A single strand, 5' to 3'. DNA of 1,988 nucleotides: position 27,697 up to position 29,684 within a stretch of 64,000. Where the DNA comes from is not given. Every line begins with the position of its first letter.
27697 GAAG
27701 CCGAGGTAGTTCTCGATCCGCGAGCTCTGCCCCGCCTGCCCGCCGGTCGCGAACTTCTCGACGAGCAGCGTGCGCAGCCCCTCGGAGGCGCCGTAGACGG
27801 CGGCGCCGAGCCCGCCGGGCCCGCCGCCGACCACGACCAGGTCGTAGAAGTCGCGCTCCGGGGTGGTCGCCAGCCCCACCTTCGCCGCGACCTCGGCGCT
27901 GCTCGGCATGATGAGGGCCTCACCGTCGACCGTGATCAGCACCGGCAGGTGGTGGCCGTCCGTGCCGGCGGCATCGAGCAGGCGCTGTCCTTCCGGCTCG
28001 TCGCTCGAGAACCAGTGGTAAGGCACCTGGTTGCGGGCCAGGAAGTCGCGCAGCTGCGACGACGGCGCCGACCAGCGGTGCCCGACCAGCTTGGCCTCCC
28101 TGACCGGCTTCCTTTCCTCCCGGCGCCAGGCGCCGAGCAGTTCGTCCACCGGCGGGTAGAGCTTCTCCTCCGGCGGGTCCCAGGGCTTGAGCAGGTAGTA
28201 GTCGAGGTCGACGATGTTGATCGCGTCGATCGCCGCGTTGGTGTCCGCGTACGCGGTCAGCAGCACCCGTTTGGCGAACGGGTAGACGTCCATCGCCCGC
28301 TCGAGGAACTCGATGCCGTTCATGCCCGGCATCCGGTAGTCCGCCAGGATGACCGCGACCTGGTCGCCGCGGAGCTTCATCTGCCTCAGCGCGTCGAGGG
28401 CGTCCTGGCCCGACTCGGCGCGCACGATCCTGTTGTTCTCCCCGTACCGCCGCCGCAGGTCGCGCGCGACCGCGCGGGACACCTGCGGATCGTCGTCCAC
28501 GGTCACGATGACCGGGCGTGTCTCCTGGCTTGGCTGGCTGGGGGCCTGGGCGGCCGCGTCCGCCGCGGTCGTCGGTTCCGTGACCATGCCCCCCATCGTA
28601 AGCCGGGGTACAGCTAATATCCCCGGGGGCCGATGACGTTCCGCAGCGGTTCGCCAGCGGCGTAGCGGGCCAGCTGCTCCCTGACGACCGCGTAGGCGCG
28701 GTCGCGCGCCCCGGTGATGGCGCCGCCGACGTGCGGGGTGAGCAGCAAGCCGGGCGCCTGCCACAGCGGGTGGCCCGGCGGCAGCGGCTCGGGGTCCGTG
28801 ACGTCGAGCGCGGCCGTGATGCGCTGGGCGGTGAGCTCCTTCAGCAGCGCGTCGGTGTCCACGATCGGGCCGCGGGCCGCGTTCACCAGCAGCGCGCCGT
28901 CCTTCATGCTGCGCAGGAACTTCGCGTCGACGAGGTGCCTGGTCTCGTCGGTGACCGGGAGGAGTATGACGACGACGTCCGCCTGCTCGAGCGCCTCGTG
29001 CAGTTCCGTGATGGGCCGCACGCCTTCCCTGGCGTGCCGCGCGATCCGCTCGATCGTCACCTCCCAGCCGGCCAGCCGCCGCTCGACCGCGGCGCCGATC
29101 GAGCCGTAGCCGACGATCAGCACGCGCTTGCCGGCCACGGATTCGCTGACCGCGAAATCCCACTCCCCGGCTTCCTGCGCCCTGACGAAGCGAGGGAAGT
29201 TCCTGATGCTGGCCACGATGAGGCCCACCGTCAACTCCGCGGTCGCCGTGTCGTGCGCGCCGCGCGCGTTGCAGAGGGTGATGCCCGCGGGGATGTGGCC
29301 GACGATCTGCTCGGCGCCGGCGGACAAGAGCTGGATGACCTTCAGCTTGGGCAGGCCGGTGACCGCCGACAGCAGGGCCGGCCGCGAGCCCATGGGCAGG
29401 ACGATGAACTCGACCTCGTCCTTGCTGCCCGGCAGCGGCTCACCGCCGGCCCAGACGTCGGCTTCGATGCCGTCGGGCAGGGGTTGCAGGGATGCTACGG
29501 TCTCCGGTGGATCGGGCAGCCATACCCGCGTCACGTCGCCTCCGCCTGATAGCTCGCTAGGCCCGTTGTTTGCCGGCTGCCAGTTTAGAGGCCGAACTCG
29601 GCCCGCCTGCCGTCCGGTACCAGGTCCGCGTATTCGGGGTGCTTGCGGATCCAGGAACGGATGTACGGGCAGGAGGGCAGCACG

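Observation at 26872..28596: Receiver-domain-fused TrxR-like flavoprotein lacks the thioredoxin-reductase redox disulfide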

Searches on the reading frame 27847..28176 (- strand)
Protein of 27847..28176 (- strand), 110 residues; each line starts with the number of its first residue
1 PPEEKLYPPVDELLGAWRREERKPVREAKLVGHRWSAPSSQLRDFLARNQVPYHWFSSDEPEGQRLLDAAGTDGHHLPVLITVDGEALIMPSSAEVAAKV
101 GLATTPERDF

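Call 19: search_protein_families(library=pfam, proteins=[window:27847-28176:-], max_evalue=10)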
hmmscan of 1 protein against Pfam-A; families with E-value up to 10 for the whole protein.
seq(110 aa): 0 families

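Call 20: search_solved_structures(query=window:27847-28176:-, max_evalue=10, show_alignments=3)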
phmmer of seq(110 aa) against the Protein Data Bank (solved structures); distinct sequences matched with E-value up to 10: 5.
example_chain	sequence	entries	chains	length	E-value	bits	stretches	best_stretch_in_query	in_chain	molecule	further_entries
1a5j_A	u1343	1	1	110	0.034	17.5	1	15-58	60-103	B-MYB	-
2dt9_A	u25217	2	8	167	0.34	14.3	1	78-107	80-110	Aspartokinase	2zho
1frr_A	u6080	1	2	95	0.55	13.7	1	51-79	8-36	FERREDOXIN I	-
6w2d_v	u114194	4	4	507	0.97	12.9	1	67-107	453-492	Capsid vertex component 1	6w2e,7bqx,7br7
8k76_A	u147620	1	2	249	1.5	12.3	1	50-96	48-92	S-adenosylmethionine-dependent methyltransferase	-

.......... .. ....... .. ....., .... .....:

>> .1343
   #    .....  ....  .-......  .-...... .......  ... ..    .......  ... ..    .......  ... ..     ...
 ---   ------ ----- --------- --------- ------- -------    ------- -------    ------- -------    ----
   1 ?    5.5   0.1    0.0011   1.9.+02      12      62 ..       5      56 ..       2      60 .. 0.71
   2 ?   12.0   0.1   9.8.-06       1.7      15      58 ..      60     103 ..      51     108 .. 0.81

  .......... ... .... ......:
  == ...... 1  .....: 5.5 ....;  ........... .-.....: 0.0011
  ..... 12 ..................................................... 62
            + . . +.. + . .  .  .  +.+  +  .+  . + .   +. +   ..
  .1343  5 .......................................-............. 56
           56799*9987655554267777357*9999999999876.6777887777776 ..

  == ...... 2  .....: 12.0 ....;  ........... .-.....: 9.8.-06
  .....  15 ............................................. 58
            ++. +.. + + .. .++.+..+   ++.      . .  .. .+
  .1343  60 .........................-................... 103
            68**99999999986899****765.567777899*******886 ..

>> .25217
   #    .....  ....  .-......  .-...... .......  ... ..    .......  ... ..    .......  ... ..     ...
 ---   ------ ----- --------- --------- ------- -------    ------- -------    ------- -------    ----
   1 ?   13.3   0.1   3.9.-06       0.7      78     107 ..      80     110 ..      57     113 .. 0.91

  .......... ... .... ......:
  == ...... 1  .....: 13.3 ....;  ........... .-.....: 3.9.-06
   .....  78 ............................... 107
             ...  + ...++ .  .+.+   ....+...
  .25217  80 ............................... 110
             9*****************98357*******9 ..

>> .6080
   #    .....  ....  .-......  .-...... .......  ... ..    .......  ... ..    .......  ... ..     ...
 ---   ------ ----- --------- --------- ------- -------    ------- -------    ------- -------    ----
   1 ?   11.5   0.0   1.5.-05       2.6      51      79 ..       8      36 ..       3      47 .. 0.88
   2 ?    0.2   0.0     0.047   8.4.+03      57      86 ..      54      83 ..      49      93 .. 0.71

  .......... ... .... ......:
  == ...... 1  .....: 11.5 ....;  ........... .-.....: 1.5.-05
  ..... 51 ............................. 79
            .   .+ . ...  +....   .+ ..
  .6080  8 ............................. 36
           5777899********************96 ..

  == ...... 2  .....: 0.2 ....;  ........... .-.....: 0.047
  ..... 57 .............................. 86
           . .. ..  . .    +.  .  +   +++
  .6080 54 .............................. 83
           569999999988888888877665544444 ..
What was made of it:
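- Tried and rejected: Pfam and PDB searches with the single query sequence found nothing meaningful (calls 19, 20).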

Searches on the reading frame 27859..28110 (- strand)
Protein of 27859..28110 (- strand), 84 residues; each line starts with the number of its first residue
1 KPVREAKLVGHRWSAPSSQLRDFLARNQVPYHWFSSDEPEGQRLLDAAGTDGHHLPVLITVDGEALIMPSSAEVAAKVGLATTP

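Call 50: search_solved_structures(query=A3, max_evalue=10, show_alignments=4)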
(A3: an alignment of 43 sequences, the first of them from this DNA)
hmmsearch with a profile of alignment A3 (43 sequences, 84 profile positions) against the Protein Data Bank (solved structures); distinct sequences matched with E-value up to 10: 35.
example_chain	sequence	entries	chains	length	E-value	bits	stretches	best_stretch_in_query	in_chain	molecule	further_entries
2lqo_A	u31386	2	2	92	7.3e-09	38.5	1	4-77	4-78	Putative glutaredoxin Rv3198.1/MT3292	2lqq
3tot_A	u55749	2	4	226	0.00052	23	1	5-68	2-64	Glutathione s-transferase protein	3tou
3zit_A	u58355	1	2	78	0.0048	19.9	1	5-67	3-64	THIOREDOXIN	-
3zij_A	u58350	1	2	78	0.01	18.9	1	6-67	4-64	THIOREDOXIN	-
6m4c_A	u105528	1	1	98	0.013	18.5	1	16-63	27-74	C. albicans actin interacting protein Aip5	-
3m3m_A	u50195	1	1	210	0.026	17.5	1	7-67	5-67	Glutathione S-transferase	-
7c12_A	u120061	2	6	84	0.029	17.4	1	5-82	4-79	Glutaredoxin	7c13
6abr_A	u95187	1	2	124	0.043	16.8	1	12-61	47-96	Actin binding protein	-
2klx_A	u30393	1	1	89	0.047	16.7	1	10-62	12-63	Glutaredoxin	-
7c10_A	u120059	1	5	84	0.083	15.9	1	5-82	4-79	Glutaredoxin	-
5j4u_A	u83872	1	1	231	0.11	15.6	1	5-66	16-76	Glutathione transferase family protein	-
1h75_A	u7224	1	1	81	0.11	15.5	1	6-62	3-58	GLUTAREDOXIN-LIKE PROTEIN NRDH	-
6abs_A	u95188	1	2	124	0.12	15.4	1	13-61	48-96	Actin binding protein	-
4mjc_A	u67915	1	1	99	0.14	15.2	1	22-63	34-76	Probable glutaredoxin ssr2061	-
4mja_A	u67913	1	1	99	0.14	15.2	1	22-63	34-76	Probable glutaredoxin ssr2061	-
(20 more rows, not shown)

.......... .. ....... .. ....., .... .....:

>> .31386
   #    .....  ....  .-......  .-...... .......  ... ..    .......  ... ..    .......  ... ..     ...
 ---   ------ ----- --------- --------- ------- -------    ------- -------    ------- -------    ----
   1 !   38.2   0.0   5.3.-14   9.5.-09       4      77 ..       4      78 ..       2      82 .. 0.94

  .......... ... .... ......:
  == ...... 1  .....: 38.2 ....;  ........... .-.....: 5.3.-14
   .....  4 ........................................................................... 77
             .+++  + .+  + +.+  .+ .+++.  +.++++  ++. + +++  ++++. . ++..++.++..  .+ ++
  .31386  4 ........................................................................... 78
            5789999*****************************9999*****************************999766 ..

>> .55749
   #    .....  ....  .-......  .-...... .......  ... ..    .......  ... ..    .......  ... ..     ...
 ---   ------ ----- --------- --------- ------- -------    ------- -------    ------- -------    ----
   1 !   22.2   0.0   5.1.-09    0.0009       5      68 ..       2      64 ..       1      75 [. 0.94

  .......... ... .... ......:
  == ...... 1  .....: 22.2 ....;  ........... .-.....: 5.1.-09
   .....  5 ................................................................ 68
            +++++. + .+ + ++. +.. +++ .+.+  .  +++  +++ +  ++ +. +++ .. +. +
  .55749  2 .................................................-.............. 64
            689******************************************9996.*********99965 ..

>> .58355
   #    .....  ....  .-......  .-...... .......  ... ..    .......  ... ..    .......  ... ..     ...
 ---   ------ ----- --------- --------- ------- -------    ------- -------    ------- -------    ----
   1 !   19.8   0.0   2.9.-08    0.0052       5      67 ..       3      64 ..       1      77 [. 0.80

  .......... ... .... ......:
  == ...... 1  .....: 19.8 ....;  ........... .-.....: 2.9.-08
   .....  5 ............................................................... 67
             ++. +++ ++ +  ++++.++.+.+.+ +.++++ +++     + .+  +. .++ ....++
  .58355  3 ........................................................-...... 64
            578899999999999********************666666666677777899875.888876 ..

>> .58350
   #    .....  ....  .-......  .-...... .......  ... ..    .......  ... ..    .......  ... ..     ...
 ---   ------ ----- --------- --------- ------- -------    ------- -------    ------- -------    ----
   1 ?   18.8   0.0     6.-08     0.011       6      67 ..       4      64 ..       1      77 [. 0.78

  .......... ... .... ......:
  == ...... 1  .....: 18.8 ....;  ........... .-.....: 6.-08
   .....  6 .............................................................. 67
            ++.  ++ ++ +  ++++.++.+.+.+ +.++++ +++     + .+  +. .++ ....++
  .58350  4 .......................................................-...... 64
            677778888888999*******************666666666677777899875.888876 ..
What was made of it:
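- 27877..28101 (-): Glutaredoxin/mycoredoxin-like Trx-fold domain, aa ~166-240, topology beta-alpha-beta-alpha-beta-beta-alpha. The family profile hits M. tuberculosis mycoredoxin-1 (2lqo) at E 7e-9 (call 50).
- On Glutaredoxin / mycoredoxin: Profile against 2lqo E 7e-9 (call 50).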

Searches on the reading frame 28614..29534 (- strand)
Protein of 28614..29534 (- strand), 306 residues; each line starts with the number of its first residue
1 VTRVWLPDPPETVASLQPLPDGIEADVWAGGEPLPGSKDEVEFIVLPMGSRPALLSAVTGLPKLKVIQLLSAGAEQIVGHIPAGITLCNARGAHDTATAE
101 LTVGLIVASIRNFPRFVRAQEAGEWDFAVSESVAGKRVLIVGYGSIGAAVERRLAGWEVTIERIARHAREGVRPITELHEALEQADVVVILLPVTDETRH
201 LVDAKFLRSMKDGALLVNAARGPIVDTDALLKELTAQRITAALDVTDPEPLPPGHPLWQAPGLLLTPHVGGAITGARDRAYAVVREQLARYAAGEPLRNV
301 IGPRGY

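Call 5: search_protein_families(library=pfam, proteins=[window:28614-29534:-], max_evalue=0.01)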
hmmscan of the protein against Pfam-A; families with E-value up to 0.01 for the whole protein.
window:28614-29534:- (306 aa): 6 families
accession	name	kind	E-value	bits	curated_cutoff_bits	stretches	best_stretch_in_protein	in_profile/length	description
PF02826.25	2-Hacid_dh_C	-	5e-49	166.5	25.1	1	103-270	1-178/178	D-isomer specific 2-hydroxyacid dehydrogenase, NAD binding domain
PF00389.36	2-Hacid_dh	-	7.9e-06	26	24.6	1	61-301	59-133/134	D-isomer specific 2-hydroxyacid dehydrogenase, catalytic domain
PF07991.19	KARI_N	-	8.6e-06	25.9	20.6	1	134-219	3-94/165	Acetohydroxy acid isomeroreductase, NADPH-binding domain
PF03446.21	NAD_binding_2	-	1.3e-05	25.8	21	1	153-240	24-113/161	NAD binding domain of 6-phosphogluconate dehydrogenase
PF00670.27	AdoHcyase_NAD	-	0.00043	20.9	27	1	133-221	21-111/162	S-adenosyl-L-homocysteine hydrolase, NAD binding domain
PF22616.2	HMD_N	-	0.00063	19.6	27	1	171-238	128-194/239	HMD N-terminal domain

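Call 6: search_protein_families(library=ncbifam, proteins=[window:28614-29534:-], max_evalue=0.01)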
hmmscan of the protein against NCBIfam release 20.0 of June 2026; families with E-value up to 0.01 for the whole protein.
window:28614-29534:- (306 aa): 28 families (the best 25 are shown)
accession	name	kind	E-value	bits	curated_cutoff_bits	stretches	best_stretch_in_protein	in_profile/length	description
NF041369.1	Dhydh_Halo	equivalog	3.3e-46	157.9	400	1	83-300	77-303/305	D-2-hydroxyacid dehydrogenase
TIGR01327.1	PGDH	equivalog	8.9e-37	127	454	1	83-301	84-310/525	phosphoglycerate dehydrogenase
NF009714.1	PRK13243.1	equivalog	8.2e-35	120.7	455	1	61-295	65-316/332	glyoxylate reductase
NF005750.0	PRK07574.1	equivalog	3.8e-34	118.4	329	1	83-299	136-364/386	NAD-dependent formate dehydrogenase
NF005069.0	PRK06487.1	equivalog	1.5e-33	116.2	448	1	57-300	63-319/320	2-hydroxyacid dehydrogenase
NF008759.0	PRK11790.1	equivalog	9.1e-33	113.5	404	1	61-292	74-317/410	phosphoglycerate dehydrogenase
NF011938.0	PRK15409.1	equivalog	9.2e-28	97.2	492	1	62-303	65-320/324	glyoxylate/hydroxypyruvate reductase GhrB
NF005387.0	PRK06932.1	equivalog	7.7e-27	94.1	492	1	58-279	60-297/314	2-hydroxyacid dehydrogenase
NF006263.0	PRK08410.1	equivalog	1.3e-25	90.5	389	1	60-293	60-308/311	D-2-hydroxyacid dehydrogenase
NF005027.0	PRK06436.1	equivalog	2.6e-25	89.2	261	1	63-301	49-288/303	2-hydroxyacid dehydrogenase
NF000492.1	vanH_gen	exception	1.2e-23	83.7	540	1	84-248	89-254/312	D-lactate dehydrogenase VanH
NF012013.0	PRK15469.1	equivalog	4.3e-23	81.8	403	1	99-299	100-304/312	glyoxylate/hydroxypyruvate reductase GhrA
NF001309.0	PRK00257.1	equivalog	2.8e-22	79.2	434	1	133-291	114-277/379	4-phosphoerythronate dehydrogenase PdxB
NF000371.1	vanH_Agroup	exception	4.7e-20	72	700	1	83-248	93-259/322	VanH-A/VanH-Pt family D-lactate dehydrogenase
NF000128.1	vanH-Sc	exception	1.8e-19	70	650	1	82-248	105-274/337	D-lactate dehydrogenase VanH-Sc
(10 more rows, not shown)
